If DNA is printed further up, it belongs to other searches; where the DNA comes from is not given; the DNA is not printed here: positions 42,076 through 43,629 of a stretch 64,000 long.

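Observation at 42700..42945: CbrB ortholog with a gutted sigma54-activation core: no GAFTGA loop, Walker A Lys->Arg, Walker B Asp-Glu->Asn-Asn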

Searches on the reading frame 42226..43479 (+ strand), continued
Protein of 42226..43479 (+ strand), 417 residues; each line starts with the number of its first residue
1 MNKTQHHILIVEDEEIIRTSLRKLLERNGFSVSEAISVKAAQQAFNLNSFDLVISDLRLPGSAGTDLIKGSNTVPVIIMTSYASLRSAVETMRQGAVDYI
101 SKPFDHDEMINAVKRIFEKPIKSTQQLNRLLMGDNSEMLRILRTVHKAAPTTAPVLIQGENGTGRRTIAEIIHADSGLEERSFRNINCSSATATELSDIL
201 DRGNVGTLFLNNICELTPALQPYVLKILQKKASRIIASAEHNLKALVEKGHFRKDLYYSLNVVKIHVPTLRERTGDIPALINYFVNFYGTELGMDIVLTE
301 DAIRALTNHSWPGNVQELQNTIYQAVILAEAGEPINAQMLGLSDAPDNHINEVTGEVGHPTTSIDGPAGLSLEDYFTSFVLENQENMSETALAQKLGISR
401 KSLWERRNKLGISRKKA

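Call 51: fold_search(model_id=the predicted structure, library=pdb)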
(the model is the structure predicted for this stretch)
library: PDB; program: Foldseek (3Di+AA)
matches with E <= 10: 1689; with E <= 0.001: 766
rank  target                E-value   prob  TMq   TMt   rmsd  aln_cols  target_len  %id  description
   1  5m7p_A                5.1e-30  1.00  0.48  0.45  20.7       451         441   26  Crystal structure of NtrX from Brucella abortus in complex with ADP processed with the CrystalDirect automated mountin (released 2017-01-25)
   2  5m7p_B                1.4e-29  1.00  0.47  0.45  19.9       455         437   26  Crystal structure of NtrX from Brucella abortus in complex with ADP processed with the CrystalDirect automated mountin (released 2017-01-25)
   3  5m7n_A                1.5e-29  1.00  0.47  0.45  20.8       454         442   26  Crystal structure of NtrX from Brucella abortus in complex with ATP processed with the CrystalDirect automated mountin (released 2017-01-25)
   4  5m7n_B                6.6e-29  1.00  0.46  0.45  19.7       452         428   26  Crystal structure of NtrX from Brucella abortus in complex with ATP processed with the CrystalDirect automated mountin (released 2017-01-25)
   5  5m7o_A                8.8e-29  1.00  0.46  0.43  20.7       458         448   26  Crystal structure of NtrX from Brucella abortus processed with the CrystalDirect automated mounting and cryo-cooling t (released 2017-01-25)
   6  5m7o_B                3.2e-28  1.00  0.45  0.43  20.1       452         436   26  Crystal structure of NtrX from Brucella abortus processed with the CrystalDirect automated mounting and cryo-cooling t (released 2017-01-25)
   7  1ny5_A                1.9e-27  1.00  0.43  0.47  18.5       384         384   29  Crystal structure of sigm54 activator (AAA+ ATPase) in the inactive state (released 2003-11-11)
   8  4l4u                  1.6e-26  1.00  0.43  0.46  18.2       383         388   28  Crystal structure of construct containing A. aeolicus NtrC1 receiver, central and DNA binding domains (released 2013-08-28)
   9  1ny5_B                2.0e-26  1.00  0.44  0.47  18.4       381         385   29  Crystal structure of sigm54 activator (AAA+ ATPase) in the inactive state (released 2003-11-11)
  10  3dzd_A                1.3e-25  1.00  0.42  0.47  18.3       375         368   30  Crystal structure of sigma54 activator NTRC4 in the inactive state (released 2008-11-25)
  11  5ep0                  1.6e-23  1.00  0.44  0.48  14.0       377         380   30  Quorum-Sensing Signal Integrator LuxO - Receiver+Catalytic Domains (released 2016-04-20)
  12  7v2b_D                7.4e-23  1.00  0.44  0.49  22.0       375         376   23  Crystal Structure of VpsR display novel dimeric architecture and c-di-GMP binding: mechanistic implications in oligome (released 2022-04-06)
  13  7v2b_A                1.9e-22  1.00  0.45  0.49  21.8       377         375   24  Crystal Structure of VpsR display novel dimeric architecture and c-di-GMP binding: mechanistic implications in oligome (released 2022-04-06)
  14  8p53_D                5.8e-21  1.00  0.42  0.46  22.0       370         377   26  Cryo-EM structure of the c-di-GMP-free FleQ-FleN master regulator complex of P. aeruginosa (released 2023-12-13)
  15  8p53_E                6.5e-21  1.00  0.45  0.48  15.1       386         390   24  Cryo-EM structure of the c-di-GMP-free FleQ-FleN master regulator complex of P. aeruginosa (released 2023-12-13)
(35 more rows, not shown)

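Call 52: find_encoding_contigs(protein=window:42226-43479:+, flank=3000, max_places=6)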
Protein window:42226-43479:+ (417 aa): 7 contigs read that carry it; 6 places shown.
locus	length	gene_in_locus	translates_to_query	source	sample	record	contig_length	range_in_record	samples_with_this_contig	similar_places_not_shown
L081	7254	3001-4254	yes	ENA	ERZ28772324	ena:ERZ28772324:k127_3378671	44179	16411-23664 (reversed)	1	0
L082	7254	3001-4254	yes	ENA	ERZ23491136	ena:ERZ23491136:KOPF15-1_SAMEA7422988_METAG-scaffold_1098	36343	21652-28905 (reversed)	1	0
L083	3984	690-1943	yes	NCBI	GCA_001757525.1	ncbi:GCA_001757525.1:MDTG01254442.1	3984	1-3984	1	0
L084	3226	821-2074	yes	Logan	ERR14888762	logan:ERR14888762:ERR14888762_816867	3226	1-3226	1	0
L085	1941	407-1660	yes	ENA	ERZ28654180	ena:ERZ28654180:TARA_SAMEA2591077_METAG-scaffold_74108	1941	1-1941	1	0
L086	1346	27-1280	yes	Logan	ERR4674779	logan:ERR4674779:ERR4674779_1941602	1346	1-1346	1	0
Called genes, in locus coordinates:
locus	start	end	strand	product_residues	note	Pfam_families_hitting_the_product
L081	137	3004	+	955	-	PF00989:PAS (weak), PF00512:HisKA, PF02518:HATPase_c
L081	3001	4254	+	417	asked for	PF00072:Response_reg, PF00158:Sigma54_activat, PF14532:Sigma54_activ_2, PF00158:Sigma54_activat, PF25601:AAA_lid_14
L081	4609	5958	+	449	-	PF01743:PolyA_pol, PF12627:PolyA_pol_RNAbd, PF12626:PolyA_pol_arg_C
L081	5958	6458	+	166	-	PF01288:HPPK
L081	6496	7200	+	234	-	PF01712:dNK, PF02223:Thymidylate_kin (weak), PF13238:AAA_18, PF13671:AAA_33 (faint)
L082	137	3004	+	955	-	PF00989:PAS (weak), PF00512:HisKA, PF02518:HATPase_c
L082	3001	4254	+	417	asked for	PF00072:Response_reg, PF00158:Sigma54_activat, PF14532:Sigma54_activ_2, PF00158:Sigma54_activat, PF25601:AAA_lid_14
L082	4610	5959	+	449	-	PF01743:PolyA_pol, PF12627:PolyA_pol_RNAbd, PF12626:PolyA_pol_arg_C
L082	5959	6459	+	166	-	PF01288:HPPK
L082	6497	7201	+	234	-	PF01712:dNK, PF02223:Thymidylate_kin (weak), PF13238:AAA_18, PF13671:AAA_33 (faint)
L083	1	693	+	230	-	?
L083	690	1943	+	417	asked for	PF00072:Response_reg, PF00158:Sigma54_activat, PF14532:Sigma54_activ_2, PF00158:Sigma54_activat, PF25601:AAA_lid_14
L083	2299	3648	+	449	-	PF01743:PolyA_pol, PF12627:PolyA_pol_RNAbd, PF12626:PolyA_pol_arg_C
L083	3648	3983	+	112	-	?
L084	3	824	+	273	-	?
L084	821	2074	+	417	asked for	PF00072:Response_reg, PF00158:Sigma54_activat, PF14532:Sigma54_activ_2, PF00158:Sigma54_activat, PF25601:AAA_lid_14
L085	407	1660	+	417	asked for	PF00072:Response_reg, PF00158:Sigma54_activat, PF14532:Sigma54_activ_2, PF00158:Sigma54_activat, PF25601:AAA_lid_14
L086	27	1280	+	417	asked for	PF00072:Response_reg, PF00158:Sigma54_activat, PF14532:Sigma54_activ_2, PF00158:Sigma54_activat, PF25601:AAA_lid_14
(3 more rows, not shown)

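Call 56: find_encoding_contigs(protein=P0006, flank=1500, max_places=1)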
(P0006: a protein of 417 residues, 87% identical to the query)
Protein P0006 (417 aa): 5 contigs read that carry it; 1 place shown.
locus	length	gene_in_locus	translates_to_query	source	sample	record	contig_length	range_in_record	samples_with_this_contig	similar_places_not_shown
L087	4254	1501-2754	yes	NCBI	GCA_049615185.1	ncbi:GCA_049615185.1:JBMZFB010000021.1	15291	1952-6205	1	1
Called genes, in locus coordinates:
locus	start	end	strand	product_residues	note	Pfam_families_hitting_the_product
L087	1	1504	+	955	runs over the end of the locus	PF00989:PAS (weak), PF00512:HisKA, PF02518:HATPase_c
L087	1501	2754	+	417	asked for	PF00072:Response_reg, PF00158:Sigma54_activat, PF14532:Sigma54_activ_2, PF00158:Sigma54_activat, PF25601:AAA_lid_14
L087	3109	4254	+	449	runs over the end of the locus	PF01743:PolyA_pol, PF12627:PolyA_pol_RNAbd, PF12626:PolyA_pol_arg_C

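Call 57: find_encoding_contigs(protein=P0003, flank=1500, max_places=1)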
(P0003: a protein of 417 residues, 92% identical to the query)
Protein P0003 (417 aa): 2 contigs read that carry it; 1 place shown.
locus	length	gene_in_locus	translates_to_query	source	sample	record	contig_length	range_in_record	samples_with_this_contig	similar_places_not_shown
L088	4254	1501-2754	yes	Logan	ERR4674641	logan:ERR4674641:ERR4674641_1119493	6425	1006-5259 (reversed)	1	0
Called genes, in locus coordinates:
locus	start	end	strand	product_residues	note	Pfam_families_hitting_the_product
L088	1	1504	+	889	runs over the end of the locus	?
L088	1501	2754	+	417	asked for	PF00072:Response_reg, PF00158:Sigma54_activat, PF14532:Sigma54_activ_2, PF00158:Sigma54_activat, PF25601:AAA_lid_14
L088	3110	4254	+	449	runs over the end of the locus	PF01743:PolyA_pol, PF12627:PolyA_pol_RNAbd, PF12626:PolyA_pol_arg_C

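Call 58: find_encoding_contigs(protein=P0008, flank=1500, max_places=1)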
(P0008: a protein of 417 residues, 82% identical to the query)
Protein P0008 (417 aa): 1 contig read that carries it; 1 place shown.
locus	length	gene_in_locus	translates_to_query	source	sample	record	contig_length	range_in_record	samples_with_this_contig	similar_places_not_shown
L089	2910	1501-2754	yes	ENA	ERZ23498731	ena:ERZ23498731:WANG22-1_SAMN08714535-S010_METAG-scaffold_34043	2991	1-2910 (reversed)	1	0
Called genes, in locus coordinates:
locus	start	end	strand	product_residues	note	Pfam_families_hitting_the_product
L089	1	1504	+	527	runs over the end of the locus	?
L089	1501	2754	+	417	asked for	PF00072:Response_reg, PF00158:Sigma54_activat, PF14532:Sigma54_activ_2, PF00158:Sigma54_activat, PF25601:AAA_lid_14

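Call 62: search_protein_representatives(protein=window:42226-43476:+)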
Query: 417 residues. Proteins with E-value up to 0.001 (for the whole library): 333625; up to 1e-10: 108002; up to 1e-30: 8511. The best 150 are listed.
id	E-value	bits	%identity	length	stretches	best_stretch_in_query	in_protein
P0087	1.3e-121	423.0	53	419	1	3-416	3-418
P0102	1.2e-117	409.9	52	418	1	4-416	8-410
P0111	1.3e-113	396.6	51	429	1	5-417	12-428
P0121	5.5e-106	371.5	47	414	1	1-414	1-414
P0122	1.4e-99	350.4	45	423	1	2-414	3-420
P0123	2.6e-98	346.2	46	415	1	4-416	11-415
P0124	9.3e-96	337.9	47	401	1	6-416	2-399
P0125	1.2e-91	324.3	47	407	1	6-417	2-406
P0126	5.2e-91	322.2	47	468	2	192-416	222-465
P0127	1.0e-90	321.3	51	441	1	6-416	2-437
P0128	1.3e-88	314.4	46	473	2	7-196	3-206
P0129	2.4e-86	306.9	50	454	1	7-416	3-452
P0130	6.9e-85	302.1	43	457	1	6-416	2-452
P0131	2.5e-81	290.3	45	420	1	4-416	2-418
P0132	3.3e-81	290.0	45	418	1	8-416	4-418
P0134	1.2e-76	274.9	46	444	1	6-416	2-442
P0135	2.2e-76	274.1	44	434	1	7-415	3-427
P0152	2.6e-57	211.3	39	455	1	7-416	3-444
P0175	4.1e-55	204.1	39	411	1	71-416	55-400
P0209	5.8e-53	197.0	39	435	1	7-416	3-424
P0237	1.2e-51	192.7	38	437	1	9-416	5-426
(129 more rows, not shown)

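Call 65: list_cluster_members(proteins=[P0152, P0175, P0209, P0237, P0127, P0134, P0135, P0124, P0121, P0130])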
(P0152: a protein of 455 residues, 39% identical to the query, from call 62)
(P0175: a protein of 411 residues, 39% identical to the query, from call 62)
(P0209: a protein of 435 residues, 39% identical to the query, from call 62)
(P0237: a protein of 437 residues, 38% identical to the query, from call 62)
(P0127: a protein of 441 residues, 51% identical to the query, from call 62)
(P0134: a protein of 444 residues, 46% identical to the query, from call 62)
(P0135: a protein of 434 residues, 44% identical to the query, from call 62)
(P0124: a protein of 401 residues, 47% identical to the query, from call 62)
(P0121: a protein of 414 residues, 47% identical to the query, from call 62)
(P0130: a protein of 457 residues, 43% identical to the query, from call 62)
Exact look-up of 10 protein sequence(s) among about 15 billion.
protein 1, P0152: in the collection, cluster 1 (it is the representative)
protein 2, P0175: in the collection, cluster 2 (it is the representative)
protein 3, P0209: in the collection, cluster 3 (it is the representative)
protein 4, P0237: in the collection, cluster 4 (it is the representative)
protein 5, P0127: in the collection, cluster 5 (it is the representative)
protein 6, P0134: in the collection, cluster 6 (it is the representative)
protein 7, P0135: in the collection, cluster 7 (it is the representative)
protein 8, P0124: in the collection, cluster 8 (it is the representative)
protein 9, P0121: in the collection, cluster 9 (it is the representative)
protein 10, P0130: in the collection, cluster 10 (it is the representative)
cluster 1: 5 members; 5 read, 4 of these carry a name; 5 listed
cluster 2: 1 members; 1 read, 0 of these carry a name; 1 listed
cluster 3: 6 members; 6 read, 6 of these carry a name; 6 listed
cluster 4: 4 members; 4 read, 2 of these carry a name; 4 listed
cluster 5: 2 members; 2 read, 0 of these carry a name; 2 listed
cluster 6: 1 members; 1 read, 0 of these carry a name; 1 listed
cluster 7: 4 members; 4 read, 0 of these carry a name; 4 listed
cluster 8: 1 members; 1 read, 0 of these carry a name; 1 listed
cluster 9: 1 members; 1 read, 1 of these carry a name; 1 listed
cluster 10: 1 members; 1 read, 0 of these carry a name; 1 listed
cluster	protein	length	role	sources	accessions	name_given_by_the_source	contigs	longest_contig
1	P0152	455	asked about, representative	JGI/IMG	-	DNA-binding NtrC family response regulator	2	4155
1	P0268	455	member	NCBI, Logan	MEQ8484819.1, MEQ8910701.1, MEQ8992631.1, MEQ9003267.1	MAG: sigma-54 dependent transcriptional regulator [Pseudomonadales bacterium]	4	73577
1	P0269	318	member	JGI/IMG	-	DNA-binding NtrC family response regulator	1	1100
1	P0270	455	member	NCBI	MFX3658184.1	MAG: sigma-54-dependent transcriptional regulator [bacterium]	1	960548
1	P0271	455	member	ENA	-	-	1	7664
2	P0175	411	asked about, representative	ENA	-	-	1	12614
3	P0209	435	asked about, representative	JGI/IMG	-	DNA-binding NtrC family response regulator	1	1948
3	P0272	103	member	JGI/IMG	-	DNA-binding NtrC family response regulator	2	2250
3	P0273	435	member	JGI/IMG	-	DNA-binding NtrC family response regulator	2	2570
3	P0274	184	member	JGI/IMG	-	DNA-binding NtrC family response regulator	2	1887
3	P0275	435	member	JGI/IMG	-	DNA-binding NtrC family response regulator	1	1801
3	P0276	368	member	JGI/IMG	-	DNA-binding NtrC family response regulator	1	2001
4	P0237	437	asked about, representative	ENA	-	-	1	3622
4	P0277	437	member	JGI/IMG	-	DNA-binding NtrC family response regulator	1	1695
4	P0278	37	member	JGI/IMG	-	hypothetical protein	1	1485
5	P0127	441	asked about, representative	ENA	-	-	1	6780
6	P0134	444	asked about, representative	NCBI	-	-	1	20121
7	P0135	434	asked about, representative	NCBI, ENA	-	-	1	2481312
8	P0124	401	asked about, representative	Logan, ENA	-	-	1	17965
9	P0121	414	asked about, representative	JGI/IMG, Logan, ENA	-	DNA-binding NtrC family response regulator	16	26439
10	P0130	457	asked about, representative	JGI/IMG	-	-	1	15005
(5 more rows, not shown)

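Call 66: find_encoding_contigs(protein=P0135, flank=5000, max_places=1)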
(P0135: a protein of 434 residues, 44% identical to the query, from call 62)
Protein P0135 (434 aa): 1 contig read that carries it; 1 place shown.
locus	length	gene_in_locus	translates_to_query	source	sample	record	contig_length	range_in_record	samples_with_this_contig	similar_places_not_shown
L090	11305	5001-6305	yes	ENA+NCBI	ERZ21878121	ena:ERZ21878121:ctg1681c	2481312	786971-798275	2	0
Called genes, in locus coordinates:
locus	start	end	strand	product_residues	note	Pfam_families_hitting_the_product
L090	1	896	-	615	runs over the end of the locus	PF03979:Sigma70_r1_1, PF00140:Sigma70_r1_2, PF04546:Sigma70_ner, PF04542:Sigma70_r2, PF04539:Sigma70_r3, PF04545:Sigma70_r4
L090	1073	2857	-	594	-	PF01926:MMR_HSR1 (weak)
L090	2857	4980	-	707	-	-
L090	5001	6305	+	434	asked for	PF00072:Response_reg, PF00158:Sigma54_activat, PF14532:Sigma54_activ_2, PF00004:AAA (weak), PF07728:AAA_5 (faint), PF25601:AAA_lid_14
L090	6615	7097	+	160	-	-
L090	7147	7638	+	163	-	PF07603:Lcl_C (weak)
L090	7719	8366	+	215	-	PF01323:DSBA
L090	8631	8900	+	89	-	PF00312:Ribosomal_S15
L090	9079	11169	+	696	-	PF01138:RNase_PH, PF03725:RNase_PH_C, PF03726:PNPase, PF01138:RNase_PH, PF00013:KH_1, PF00575:S1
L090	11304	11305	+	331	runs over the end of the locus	PF00535:Glycos_transf_2, PF10111:Glyco_tranf_2_2, PF13641:Glyco_tranf_2_3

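Call 67: find_encoding_contigs(protein=P0127, flank=4500, max_places=1)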
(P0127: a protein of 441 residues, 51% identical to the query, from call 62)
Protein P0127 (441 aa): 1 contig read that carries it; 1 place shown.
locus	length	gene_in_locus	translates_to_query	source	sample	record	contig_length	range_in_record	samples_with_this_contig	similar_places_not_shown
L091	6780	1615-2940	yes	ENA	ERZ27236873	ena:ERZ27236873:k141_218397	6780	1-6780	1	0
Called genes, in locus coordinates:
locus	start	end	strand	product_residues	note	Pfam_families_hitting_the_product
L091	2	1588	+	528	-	?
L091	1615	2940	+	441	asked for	PF00072:Response_reg, PF00158:Sigma54_activat, PF14532:Sigma54_activ_2, PF07728:AAA_5 (weak), PF25601:AAA_lid_14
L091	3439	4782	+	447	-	PF01743:PolyA_pol, PF12627:PolyA_pol_RNAbd, PF12626:PolyA_pol_arg_C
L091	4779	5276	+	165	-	PF01288:HPPK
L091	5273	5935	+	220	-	PF01712:dNK, PF13238:AAA_18, PF13521:AAA_28 (faint), PF13671:AAA_33 (faint), PF02223:Thymidylate_kin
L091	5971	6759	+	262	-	PF02548:Pantoate_transf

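Call 68: find_encoding_contigs(protein=P0121, flank=4500, max_places=1)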
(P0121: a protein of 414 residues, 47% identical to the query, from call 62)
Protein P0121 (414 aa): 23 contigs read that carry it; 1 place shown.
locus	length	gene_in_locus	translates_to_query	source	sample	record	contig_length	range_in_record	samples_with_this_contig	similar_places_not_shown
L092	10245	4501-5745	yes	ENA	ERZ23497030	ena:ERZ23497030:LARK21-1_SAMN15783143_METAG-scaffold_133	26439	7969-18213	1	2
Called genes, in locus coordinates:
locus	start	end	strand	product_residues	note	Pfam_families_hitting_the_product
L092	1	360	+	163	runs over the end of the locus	PF21157:DksA_N, PF01258:zf-dskA_traR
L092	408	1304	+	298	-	PF00749:tRNA-synt_1c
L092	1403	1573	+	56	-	-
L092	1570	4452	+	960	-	PF00512:HisKA, PF02518:HATPase_c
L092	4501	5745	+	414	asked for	PF00072:Response_reg, PF00158:Sigma54_activat, PF14532:Sigma54_activ_2, PF25601:AAA_lid_14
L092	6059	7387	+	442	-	PF01743:PolyA_pol, PF12627:PolyA_pol_RNAbd, PF12626:PolyA_pol_arg_C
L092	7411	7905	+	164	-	PF01288:HPPK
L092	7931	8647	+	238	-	PF01712:dNK, PF13238:AAA_18, PF13671:AAA_33 (weak), PF02223:Thymidylate_kin (weak), PF13207:AAA_17 (faint)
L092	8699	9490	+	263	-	PF01177:Asp_Glu_race (faint), PF02548:Pantoate_transf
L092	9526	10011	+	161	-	PF00578:AhpC-TSA (faint), PF00255:GSHPx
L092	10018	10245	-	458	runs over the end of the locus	PF01235:Na_Ala_symp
